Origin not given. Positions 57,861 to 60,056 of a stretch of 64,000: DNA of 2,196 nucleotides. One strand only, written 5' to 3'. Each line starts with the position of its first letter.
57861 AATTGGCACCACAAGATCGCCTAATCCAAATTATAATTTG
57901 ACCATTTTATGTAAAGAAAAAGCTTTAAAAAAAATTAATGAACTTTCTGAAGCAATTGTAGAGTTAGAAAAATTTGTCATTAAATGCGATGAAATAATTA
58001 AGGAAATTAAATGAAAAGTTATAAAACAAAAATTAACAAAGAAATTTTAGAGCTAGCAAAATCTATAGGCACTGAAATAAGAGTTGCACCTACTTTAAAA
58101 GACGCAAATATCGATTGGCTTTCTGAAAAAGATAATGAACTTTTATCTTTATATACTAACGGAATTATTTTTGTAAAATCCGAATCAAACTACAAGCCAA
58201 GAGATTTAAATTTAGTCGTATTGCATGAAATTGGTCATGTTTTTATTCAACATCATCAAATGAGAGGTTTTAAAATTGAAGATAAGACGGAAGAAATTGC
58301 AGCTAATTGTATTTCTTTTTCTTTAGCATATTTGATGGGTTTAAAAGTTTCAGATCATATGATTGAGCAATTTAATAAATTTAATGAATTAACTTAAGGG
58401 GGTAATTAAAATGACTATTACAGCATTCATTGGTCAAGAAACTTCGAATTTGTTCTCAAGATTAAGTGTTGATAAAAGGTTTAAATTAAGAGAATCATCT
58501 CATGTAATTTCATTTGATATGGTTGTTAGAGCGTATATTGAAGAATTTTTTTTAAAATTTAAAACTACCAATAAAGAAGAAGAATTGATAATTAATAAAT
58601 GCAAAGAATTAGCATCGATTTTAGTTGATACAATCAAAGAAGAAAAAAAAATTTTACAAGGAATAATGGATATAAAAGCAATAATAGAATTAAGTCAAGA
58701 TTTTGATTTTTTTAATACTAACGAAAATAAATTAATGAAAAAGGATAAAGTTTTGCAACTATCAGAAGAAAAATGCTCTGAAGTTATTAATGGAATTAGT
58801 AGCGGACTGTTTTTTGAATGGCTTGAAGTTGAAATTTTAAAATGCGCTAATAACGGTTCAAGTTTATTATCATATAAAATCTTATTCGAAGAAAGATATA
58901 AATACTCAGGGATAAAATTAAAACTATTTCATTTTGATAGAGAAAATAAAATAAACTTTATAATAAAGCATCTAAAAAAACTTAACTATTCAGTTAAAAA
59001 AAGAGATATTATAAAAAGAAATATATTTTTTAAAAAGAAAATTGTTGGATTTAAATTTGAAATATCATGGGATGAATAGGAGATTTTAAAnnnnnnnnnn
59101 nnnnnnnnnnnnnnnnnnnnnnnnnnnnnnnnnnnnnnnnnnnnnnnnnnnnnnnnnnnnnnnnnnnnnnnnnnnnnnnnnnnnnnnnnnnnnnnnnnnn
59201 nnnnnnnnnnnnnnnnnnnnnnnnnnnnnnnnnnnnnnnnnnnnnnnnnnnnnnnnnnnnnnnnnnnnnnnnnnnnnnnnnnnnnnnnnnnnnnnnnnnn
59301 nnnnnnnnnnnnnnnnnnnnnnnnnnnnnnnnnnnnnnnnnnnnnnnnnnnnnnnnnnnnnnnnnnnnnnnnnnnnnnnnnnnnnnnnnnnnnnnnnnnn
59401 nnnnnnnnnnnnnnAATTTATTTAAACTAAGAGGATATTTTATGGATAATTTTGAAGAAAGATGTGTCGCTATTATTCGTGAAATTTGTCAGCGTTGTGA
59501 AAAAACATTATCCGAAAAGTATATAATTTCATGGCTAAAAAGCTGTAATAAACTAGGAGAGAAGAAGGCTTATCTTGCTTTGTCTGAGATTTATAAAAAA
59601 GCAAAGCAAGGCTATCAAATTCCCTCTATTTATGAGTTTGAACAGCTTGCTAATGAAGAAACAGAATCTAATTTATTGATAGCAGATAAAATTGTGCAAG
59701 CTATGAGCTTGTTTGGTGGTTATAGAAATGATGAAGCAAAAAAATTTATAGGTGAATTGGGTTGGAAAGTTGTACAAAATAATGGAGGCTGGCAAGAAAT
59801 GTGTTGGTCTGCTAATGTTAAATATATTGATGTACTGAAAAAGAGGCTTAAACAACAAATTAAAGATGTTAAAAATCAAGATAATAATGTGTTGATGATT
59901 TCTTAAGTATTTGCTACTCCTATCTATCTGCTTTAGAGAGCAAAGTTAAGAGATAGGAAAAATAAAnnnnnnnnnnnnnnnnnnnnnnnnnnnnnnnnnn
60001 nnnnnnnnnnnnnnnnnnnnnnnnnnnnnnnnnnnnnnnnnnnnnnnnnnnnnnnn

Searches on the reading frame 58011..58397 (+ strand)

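Call 7: search_protein_families(library=pfam, proteins=[window:58011-58397:+], max_evalue=0.01)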
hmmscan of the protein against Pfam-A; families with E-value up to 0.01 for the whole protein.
window:58011-58397:+ (128 aa): 1 family
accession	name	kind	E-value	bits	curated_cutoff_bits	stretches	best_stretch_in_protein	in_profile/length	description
PF13574.12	Reprolysin_2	-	0.0024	18.2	27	1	49-121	107-181/195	Metallo-peptidase family M12B Reprolysin-like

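Call 8: search_protein_families(library=phrogs, proteins=[window:58011-58397:+], max_evalue=0.01)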
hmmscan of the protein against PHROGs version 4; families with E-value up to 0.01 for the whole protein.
window:58011-58397:+ (128 aa): 2 families
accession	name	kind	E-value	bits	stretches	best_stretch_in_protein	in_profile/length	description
phrog_87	-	other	2.8e-06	28.2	1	10-119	41-139/227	metallo-protease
phrog_1914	-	unknown function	0.0049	17.6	1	60-122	88-154/222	-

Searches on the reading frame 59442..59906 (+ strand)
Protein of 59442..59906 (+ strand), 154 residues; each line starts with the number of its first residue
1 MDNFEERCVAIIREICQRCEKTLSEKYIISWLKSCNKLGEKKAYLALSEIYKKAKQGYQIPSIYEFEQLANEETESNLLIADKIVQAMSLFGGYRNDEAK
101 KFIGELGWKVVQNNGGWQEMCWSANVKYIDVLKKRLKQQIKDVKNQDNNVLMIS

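Call 7: search_protein_families(library=pfam, proteins=[window:59442-59906:+], max_evalue=0.01)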
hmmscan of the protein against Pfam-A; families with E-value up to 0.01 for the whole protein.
window:59442-59906:+ (154 aa): 0 families

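Call 8: search_protein_families(library=phrogs, proteins=[window:59442-59906:+], max_evalue=0.01)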
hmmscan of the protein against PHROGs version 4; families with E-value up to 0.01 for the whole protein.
window:59442-59906:+ (154 aa): 1 family
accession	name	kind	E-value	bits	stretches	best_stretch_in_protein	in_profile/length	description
phrog_10105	-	unknown function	3.8e-05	24.3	1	10-123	11-122/210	-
